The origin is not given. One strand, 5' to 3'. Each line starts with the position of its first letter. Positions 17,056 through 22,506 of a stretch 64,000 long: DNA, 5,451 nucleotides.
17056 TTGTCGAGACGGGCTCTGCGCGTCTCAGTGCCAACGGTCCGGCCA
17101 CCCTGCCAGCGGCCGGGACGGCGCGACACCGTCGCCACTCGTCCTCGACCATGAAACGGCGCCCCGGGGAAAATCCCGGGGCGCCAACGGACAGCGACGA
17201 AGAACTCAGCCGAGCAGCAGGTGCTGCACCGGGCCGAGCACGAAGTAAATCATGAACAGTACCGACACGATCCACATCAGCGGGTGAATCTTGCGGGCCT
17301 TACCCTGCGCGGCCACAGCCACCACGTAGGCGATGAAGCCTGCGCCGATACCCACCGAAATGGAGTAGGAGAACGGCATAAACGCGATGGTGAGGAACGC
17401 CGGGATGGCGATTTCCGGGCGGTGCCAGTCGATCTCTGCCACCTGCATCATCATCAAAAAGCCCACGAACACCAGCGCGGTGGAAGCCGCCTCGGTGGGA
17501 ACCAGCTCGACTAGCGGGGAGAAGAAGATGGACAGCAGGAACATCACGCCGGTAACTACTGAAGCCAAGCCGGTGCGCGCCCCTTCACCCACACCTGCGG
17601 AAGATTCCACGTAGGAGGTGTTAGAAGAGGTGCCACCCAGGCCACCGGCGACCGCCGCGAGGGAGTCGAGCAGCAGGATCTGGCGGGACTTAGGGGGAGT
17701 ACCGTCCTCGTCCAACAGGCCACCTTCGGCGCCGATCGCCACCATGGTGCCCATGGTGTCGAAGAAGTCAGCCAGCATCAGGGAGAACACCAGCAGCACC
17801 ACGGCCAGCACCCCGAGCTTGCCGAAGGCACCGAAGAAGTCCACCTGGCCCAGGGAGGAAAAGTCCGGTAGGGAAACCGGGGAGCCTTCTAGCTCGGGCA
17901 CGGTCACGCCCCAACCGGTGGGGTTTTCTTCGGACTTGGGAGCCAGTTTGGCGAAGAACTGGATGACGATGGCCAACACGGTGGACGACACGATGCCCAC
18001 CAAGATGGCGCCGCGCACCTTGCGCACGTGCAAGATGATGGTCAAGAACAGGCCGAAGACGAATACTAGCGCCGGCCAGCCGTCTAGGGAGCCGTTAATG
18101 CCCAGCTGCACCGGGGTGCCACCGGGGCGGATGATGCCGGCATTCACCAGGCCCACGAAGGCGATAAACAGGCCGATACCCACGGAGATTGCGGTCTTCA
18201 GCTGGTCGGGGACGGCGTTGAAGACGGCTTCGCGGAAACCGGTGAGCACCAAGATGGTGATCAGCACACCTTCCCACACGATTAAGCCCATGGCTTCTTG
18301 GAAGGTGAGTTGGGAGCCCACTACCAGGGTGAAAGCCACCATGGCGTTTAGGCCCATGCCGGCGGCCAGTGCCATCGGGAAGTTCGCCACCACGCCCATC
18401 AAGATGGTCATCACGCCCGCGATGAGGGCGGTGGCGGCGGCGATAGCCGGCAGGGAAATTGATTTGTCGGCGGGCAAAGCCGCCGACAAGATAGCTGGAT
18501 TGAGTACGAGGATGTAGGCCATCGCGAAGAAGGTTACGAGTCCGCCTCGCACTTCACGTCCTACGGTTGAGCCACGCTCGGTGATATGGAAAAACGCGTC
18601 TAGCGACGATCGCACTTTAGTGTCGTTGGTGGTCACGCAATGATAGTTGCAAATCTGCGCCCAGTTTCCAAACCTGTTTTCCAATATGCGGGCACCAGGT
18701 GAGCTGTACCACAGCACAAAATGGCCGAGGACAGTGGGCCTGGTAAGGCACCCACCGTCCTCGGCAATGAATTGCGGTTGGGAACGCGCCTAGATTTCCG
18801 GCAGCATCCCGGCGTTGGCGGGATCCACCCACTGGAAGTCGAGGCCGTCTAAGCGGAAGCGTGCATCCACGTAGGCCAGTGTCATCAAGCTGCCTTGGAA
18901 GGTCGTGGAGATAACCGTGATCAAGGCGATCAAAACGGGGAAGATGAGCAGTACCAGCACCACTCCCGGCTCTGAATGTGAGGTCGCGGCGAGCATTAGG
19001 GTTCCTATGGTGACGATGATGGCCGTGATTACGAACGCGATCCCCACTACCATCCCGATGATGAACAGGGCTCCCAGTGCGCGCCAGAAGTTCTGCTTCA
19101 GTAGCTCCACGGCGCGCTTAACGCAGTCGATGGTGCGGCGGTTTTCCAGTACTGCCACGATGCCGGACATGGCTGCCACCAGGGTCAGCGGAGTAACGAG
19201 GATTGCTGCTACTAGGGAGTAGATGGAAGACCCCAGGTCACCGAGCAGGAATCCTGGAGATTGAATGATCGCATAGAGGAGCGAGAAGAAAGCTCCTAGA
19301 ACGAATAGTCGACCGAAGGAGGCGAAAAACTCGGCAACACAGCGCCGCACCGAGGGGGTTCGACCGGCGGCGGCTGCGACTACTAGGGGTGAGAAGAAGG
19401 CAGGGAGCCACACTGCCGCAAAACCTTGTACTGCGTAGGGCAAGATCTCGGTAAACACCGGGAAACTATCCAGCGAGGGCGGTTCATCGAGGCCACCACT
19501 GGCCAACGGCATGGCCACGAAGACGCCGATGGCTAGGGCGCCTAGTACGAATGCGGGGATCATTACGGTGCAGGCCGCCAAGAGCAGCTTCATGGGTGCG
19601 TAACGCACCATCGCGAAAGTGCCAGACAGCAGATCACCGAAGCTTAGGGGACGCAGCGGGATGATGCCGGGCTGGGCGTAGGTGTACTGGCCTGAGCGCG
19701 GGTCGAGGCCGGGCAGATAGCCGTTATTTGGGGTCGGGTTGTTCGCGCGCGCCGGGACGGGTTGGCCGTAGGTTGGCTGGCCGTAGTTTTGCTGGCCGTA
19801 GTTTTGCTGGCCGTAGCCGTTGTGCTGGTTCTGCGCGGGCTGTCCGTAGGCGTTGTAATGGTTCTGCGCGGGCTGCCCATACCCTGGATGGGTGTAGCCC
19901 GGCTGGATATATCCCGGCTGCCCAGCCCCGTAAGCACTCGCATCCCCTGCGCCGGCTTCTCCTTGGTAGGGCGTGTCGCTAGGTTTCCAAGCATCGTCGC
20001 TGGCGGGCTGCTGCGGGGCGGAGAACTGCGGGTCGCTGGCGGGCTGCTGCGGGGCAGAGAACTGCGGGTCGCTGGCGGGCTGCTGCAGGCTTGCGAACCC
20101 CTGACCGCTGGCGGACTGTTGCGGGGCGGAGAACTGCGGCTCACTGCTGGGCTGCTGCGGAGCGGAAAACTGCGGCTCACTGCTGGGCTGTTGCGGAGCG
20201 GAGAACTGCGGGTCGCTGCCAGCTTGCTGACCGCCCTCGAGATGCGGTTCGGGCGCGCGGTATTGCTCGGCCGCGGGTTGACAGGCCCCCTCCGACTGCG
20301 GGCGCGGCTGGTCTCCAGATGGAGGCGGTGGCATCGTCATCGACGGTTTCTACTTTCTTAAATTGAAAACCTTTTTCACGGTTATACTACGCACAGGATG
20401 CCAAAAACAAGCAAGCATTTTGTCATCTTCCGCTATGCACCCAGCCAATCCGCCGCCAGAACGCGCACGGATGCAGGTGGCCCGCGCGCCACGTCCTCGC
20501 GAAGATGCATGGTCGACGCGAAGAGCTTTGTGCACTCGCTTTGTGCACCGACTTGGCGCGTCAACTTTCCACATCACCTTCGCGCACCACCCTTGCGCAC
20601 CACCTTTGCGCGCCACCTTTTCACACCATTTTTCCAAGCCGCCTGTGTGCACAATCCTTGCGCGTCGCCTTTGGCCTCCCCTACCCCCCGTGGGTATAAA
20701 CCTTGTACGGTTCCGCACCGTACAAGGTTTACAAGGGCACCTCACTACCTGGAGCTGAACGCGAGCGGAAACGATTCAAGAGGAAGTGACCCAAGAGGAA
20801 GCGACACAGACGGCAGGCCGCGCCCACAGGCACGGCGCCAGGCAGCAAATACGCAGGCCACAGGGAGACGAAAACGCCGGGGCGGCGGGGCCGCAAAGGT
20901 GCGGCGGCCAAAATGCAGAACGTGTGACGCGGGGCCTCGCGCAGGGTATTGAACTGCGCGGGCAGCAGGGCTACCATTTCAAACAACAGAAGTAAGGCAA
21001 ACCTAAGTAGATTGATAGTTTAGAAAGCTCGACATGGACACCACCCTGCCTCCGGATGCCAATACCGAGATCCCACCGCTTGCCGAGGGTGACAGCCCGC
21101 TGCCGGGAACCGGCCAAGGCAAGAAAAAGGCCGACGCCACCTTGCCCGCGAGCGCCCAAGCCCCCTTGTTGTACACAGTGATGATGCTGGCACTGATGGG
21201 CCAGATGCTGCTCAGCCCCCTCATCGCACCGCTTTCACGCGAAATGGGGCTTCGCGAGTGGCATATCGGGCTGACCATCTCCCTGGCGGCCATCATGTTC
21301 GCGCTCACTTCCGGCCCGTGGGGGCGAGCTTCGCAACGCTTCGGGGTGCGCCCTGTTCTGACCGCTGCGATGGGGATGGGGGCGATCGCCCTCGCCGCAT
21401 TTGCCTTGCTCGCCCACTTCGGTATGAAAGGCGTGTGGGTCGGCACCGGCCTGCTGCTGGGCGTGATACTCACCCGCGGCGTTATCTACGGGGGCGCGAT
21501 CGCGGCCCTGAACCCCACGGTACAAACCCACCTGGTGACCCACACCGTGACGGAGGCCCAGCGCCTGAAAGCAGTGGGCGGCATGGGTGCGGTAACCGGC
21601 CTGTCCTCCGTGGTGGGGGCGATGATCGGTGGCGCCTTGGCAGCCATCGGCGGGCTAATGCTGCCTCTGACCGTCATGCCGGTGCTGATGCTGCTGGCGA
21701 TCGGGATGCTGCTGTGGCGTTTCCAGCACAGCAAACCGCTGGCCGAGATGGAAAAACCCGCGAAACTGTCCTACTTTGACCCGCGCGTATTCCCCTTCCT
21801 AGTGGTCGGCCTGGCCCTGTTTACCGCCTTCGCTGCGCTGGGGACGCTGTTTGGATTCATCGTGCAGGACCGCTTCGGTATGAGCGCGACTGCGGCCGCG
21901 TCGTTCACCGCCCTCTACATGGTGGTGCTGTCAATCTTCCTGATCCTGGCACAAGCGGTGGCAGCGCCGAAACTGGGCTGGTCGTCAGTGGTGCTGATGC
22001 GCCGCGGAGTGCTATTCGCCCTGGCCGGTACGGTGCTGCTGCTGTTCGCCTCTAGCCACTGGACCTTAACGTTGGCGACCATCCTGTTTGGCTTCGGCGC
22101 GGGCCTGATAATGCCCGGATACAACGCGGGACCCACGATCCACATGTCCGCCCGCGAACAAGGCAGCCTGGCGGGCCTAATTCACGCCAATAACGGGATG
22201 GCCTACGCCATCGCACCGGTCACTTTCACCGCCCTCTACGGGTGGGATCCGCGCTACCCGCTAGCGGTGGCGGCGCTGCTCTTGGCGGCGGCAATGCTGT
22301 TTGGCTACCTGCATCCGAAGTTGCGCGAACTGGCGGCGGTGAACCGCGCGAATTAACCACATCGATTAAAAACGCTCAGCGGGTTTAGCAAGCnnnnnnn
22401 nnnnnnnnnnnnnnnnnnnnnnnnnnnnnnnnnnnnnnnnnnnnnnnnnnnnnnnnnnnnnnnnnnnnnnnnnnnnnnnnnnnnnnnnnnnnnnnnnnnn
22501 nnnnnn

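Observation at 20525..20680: Twelve-unit degenerate tandem array with a strict 13-bp period in a 690-bp divergent intergenic region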

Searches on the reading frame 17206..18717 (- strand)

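Call 10: search_protein_families(library=pfam, proteins=[window:17206-18717:-], max_evalue=0.01)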
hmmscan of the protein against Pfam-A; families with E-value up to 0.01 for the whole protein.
window:17206-18717:- (503 aa): 1 family
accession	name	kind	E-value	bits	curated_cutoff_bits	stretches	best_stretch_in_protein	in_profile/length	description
PF00860.26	Xan_ur_permease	-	2.5e-33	115.8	27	1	56-455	4-385/389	Permease family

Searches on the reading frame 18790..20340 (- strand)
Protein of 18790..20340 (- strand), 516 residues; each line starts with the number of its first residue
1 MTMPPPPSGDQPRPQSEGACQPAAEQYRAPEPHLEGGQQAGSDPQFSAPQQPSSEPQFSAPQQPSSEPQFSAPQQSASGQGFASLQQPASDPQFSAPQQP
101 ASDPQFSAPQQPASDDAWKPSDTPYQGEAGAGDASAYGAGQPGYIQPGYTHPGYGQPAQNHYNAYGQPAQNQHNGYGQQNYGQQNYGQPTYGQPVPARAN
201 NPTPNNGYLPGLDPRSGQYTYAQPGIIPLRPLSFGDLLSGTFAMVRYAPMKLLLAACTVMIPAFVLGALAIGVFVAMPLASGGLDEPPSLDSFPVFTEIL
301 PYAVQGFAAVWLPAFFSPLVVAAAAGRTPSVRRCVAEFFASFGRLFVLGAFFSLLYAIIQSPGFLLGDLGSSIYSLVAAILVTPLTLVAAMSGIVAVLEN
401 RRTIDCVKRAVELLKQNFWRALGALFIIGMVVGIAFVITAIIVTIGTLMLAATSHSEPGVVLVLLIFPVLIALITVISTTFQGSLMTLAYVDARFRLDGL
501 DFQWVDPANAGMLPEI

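Call 10: search_protein_families(library=pfam, proteins=[window:18790-20340:-], max_evalue=0.01)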
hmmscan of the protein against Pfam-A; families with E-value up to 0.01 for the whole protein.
window:18790-20340:- (516 aa): 1 family
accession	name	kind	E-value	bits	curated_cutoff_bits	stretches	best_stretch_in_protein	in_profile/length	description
PF10110.14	GPDPase_memb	-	0.00028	20.1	29.6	1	397-492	190-284/321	Membrane domain of glycerophosphoryl diester phosphodiesterase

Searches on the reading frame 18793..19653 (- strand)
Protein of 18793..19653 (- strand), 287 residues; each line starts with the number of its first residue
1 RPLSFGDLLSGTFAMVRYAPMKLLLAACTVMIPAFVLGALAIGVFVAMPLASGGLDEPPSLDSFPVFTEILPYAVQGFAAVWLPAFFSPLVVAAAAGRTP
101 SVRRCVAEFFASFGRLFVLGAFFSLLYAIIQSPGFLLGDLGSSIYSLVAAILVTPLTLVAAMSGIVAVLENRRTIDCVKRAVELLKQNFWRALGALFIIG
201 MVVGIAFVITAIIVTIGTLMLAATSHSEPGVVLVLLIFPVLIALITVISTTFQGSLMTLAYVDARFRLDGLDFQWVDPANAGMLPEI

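Call 39: find_homologous_proteins(query=window:18793-19653:-, max_evalue=1e-10)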
Query window:18793-19653:- (287 aa): 5 proteins with E <= 1e-10 among 8000 candidates.
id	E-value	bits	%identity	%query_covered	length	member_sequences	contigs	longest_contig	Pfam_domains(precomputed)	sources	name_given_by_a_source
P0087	5.0e-172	589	99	100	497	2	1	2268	-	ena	-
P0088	3.0e-165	567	97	100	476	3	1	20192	-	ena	-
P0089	5.0e-163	559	95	100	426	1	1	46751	PF10110.15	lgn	-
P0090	4.8e-162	556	95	100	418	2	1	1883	-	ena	-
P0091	6.6e-111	389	67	100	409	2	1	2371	-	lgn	-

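Call 40: find_encoding_contigs(protein=P0091, flank=5000)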
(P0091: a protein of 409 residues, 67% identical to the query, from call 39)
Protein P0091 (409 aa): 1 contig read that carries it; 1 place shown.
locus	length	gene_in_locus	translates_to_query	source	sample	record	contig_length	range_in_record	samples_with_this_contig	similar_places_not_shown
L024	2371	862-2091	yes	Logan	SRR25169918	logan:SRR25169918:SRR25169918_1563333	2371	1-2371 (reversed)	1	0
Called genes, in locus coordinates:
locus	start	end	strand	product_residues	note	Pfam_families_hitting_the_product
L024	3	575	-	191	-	?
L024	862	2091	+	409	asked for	-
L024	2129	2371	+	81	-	?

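Call 41: find_encoding_contigs(protein=P0089, flank=6000)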
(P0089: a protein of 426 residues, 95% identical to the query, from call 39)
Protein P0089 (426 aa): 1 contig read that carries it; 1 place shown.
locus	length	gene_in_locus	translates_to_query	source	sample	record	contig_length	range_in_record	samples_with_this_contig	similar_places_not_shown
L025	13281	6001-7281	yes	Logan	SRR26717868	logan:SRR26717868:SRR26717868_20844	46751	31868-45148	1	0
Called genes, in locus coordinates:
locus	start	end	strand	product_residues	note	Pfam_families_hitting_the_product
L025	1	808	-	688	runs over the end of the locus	PF04536:TPM_phosphatase (weak)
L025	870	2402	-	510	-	-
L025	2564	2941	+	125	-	PF00313:CSD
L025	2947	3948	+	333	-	PF11228:DUF3027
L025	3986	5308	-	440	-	PF07690:MFS_1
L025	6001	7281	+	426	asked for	PF10110:GPDPase_memb (weak)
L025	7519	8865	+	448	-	PF00860:Xan_ur_permease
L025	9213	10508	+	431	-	PF05977:MFS_3, PF07690:MFS_1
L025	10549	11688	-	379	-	PF00266:Aminotran_5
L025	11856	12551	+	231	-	PF01325:Fe_dep_repress, PF12802:MarR_2 (weak), PF02742:Fe_dep_repr_C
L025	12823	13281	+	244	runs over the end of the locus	PF00877:NLPC_P60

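Call 42: find_encoding_contigs(protein=P0088, flank=6000)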
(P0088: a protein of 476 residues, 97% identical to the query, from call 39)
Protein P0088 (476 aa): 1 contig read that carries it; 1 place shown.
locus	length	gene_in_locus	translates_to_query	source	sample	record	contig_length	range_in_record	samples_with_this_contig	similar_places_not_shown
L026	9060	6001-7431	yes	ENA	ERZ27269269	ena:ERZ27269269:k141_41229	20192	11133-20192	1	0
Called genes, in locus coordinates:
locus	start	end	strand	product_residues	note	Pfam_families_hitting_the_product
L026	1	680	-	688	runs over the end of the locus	PF04536:TPM_phosphatase (weak)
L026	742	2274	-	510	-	-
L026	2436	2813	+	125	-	PF00313:CSD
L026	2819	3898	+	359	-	PF11228:DUF3027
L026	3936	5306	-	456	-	PF07690:MFS_1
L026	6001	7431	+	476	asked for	-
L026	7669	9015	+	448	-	PF00860:Xan_ur_permease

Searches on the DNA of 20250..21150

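Call 26: search_rna_families(source=window, start=20250, end=21150, threshold=evalue, max_evalue=10)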
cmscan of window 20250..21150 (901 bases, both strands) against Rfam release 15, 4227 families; matches with E-value up to 10: 2.
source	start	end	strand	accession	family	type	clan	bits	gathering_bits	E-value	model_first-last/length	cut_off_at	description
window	20697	20731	-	RF03669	mir-2767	Gene; miRNA;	-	18.7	69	1.6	19-63/80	no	mir-2767 microRNA precursor family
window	21062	21143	+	RF01668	P10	Gene; sRNA;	-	13.4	37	4.3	1-72/72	no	Pseudomonas sRNA P10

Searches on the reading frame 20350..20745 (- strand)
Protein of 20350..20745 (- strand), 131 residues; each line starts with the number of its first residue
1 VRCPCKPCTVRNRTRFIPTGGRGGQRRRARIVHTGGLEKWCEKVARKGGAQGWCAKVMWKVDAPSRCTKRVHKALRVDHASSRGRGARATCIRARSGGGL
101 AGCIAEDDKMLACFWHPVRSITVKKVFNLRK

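Call 10: search_protein_families(library=pfam, proteins=[window:20350-20745:-], max_evalue=0.01)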
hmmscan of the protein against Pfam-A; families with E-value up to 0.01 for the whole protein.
window:20350-20745:- (131 aa): 0 families

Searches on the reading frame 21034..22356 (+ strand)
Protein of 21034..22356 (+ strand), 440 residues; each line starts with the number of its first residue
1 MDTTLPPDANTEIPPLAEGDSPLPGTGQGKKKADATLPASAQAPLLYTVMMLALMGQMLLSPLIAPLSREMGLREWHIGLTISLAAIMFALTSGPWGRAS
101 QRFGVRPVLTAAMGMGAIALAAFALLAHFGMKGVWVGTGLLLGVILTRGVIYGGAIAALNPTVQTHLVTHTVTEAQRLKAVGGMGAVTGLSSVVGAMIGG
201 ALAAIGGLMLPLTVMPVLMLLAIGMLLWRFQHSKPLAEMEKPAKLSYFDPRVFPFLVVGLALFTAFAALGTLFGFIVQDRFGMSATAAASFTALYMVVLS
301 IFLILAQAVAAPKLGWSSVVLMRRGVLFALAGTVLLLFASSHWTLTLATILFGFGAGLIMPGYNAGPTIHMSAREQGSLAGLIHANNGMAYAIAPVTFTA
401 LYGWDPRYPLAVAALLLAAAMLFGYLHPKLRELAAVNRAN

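Call 9: find_encoding_contigs(protein=window:21034-22356:+, flank=5000, max_places=10)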
Protein window:21034-22356:+ (440 aa): no gene with exactly this product is on record in the collection.

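Call 10: search_protein_families(library=pfam, proteins=[window:21034-22356:+], max_evalue=0.01)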
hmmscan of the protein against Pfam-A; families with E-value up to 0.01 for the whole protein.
window:21034-22356:+ (440 aa): 1 family
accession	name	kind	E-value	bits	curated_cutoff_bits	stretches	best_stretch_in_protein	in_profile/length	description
PF07690.21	MFS_1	-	4.4e-31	108.5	33.4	2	47-395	2-347/347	Major Facilitator Superfamily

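Call 11: find_related_loci(query=window:21034-22356:+, collection=genome_contigs, flank=4000)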
Query window:21034-22356:+ (440 aa) in genome_contigs; peptide patterns used: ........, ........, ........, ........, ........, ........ (x = any residue, [..] = any of these).
30 stretches matched a pattern; 1 encode a relative of the query (tblastn E <= 1e-3); 1 distinct loci.
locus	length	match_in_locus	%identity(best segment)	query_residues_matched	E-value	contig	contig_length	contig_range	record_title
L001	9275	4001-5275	72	6-434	7e-177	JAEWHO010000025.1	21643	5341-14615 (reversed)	MAG: Actinomycetes bacterium isolate OH_PBlB_7 k127_361203, whole genome shotgun sequence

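Call 14: find_homologous_proteins(query=window:21034-22356:+, max_evalue=1e-30)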
Query window:21034-22356:+ (440 aa): 86 proteins with E <= 1e-30 among 8000 candidates.
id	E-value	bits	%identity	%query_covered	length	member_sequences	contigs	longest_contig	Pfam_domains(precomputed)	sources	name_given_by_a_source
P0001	1.1e-268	909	96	100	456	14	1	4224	PF07690.22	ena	-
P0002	2.2e-185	635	72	98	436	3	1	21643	PF07690.22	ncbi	-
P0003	4.5e-185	634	75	89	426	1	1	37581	PF07690.22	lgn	-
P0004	3.0e-175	602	70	93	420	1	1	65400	PF07690.22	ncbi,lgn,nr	ncbi:MAG: MFS transporter [Actinomycetaceae bacterium]|nr:MFS transporter [Actinomycetaceae bacteriu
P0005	1.5e-137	477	57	93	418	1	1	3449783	PF07690.22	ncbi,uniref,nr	ncbi:MFS transporter [Gephyromycinifex aptenodytis]|uniref:MFS transporter n=1 Tax=Gephyromycinifex 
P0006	1.1e-134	468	58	89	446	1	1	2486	PF07690.22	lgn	-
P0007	1.8e-133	464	54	93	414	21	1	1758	PF07690.22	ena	-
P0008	1.9e-132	461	56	92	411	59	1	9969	PF07690.22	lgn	-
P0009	1.4e-130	454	55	93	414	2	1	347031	PF07690.22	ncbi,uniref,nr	ncbi:MFS transporter [Boudabousia marimammalium]|uniref:MFS transporter n=1 Tax=Boudabousia marimamm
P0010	3.0e-126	440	52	92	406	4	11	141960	PF07690.22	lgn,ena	-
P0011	4.3e-124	433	52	92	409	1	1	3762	PF07690.22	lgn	-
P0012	1.4e-122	428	49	97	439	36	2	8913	PF07690.22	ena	-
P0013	3.5e-121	423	50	98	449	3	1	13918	PF07690.22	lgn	-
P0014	4.7e-120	420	51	91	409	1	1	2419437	PF07690.22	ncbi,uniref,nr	ncbi:MFS transporter [Corynebacterium uterequi]|uniref:Arabinose efflux permease family protein n=1 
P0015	6.0e-120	419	52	92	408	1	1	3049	PF07690.22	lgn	-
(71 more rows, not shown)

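Call 15: find_encoding_contigs(protein=P0001, flank=5000, max_places=10)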
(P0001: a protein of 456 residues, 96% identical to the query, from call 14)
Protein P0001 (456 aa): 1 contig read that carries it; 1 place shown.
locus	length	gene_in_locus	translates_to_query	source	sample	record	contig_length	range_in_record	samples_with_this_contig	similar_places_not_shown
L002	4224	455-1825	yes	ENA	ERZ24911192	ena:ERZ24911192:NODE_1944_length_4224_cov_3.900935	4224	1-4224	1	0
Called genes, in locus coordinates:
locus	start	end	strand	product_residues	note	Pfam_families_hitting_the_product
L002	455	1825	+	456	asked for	PF07690:MFS_1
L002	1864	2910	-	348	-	PF11228:DUF3027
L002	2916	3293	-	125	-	PF00313:CSD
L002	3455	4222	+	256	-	?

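Call 16: find_encoding_contigs(protein=P0003, flank=5000, max_places=5)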
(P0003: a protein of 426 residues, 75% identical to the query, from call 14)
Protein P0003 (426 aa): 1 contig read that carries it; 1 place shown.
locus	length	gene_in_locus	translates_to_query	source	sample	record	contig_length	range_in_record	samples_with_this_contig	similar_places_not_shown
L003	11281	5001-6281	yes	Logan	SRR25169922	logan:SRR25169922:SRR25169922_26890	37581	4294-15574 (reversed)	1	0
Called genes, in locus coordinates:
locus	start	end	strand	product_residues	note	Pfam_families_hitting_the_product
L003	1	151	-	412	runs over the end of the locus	PF00583:Acetyltransf_1 (faint), PF13302:Acetyltransf_3 (faint), PF13508:Acetyltransf_7 (faint)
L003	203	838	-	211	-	PF12804:NTP_transf_3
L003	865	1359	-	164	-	PF01967:MoaC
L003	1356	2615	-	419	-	PF03453:MoeA_N, PF00994:MoCF_biosynth, PF03454:MoeA_C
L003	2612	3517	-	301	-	PF00899:ThiF, PF03435:Sacchrp_dh_NADP (faint)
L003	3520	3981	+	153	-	PF02391:MoaE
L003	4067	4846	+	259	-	PF01168:Ala_racemase_N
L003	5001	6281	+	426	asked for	PF07690:MFS_1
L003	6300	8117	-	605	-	PF00884:Sulfatase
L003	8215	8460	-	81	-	PF02597:ThiS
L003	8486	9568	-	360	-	PF04055:Radical_SAM, PF06463:Mob_synth_C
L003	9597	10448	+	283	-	PF02683:DsbD_TM, PF13386:DsbD_2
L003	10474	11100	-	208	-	-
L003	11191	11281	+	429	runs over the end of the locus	PF00291:PALP, PF00585:Thr_dehydrat_C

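Call 17: find_encoding_contigs(protein=P0004, flank=5000, max_places=5)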
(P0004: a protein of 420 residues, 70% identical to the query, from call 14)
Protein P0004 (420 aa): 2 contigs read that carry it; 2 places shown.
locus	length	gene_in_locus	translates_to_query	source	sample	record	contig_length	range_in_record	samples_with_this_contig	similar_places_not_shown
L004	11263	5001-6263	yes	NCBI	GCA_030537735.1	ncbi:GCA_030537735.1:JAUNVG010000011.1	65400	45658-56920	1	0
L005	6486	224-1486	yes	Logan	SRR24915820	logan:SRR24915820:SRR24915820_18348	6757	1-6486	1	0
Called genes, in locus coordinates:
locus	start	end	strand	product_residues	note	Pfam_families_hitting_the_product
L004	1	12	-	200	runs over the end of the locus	-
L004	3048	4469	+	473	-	PF00232:Glyco_hydro_1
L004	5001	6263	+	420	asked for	PF07690:MFS_1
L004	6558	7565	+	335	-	PF00356:LacI, PF00532:Peripla_BP_1, PF13407:Peripla_BP_4, PF13377:Peripla_BP_3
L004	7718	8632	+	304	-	PF00294:PfkB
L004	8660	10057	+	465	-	PF03606:DcuC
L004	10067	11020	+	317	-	PF01156:IU_nuc_hydro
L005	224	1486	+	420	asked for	PF07690:MFS_1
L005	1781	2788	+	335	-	PF00356:LacI, PF00532:Peripla_BP_1, PF13407:Peripla_BP_4, PF13377:Peripla_BP_3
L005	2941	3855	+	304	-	PF00294:PfkB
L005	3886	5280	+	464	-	PF03606:DcuC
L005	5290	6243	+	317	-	PF01156:IU_nuc_hydro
